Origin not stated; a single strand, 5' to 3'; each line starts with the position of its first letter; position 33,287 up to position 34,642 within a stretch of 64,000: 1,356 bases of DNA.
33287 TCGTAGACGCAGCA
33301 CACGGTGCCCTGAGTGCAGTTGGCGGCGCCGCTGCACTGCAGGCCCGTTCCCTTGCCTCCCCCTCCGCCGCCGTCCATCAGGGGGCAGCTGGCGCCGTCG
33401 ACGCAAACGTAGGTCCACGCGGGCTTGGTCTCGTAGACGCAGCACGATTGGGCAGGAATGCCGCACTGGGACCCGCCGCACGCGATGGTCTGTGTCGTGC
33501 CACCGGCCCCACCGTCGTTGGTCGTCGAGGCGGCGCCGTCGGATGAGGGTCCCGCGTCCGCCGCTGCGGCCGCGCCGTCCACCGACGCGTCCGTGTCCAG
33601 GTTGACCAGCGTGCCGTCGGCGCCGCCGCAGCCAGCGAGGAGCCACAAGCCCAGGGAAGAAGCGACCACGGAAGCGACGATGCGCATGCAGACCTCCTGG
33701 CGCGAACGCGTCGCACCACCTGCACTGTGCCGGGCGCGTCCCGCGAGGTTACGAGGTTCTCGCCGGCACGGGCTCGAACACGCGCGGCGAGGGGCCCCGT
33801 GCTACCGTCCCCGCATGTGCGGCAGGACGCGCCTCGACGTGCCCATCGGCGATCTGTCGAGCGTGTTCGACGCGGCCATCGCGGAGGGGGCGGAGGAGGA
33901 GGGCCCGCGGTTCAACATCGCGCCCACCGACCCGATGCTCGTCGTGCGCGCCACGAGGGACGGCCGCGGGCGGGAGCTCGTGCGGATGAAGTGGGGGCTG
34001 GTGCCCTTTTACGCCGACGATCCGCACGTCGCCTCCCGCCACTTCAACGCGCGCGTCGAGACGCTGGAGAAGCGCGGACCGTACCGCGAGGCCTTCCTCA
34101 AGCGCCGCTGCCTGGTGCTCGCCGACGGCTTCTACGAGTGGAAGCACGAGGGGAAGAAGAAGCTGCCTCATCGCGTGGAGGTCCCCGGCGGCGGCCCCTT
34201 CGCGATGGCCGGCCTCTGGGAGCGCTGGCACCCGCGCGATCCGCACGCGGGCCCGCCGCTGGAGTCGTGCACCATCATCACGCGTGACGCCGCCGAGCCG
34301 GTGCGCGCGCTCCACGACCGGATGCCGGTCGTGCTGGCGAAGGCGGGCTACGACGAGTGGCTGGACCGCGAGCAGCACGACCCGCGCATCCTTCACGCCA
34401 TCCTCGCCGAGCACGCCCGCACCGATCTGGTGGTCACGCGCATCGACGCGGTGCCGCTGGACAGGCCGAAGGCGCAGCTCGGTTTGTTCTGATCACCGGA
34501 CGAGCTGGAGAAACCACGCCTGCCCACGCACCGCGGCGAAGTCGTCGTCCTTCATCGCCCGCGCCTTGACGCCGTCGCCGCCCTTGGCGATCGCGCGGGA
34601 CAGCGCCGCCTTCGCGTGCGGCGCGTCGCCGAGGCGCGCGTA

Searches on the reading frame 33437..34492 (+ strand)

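Call 26: search_protein_families(library=pfam, proteins=[window:33437-34492:+], max_evalue=0.001)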
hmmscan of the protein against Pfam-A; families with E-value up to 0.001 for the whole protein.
window:33437-34492:+ (351 aa): 1 family
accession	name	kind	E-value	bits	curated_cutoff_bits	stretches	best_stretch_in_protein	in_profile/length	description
PF02586.19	SRAP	-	5.6e-63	212.8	27.1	1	127-336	1-207/214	SOS response associated peptidase (SRAP)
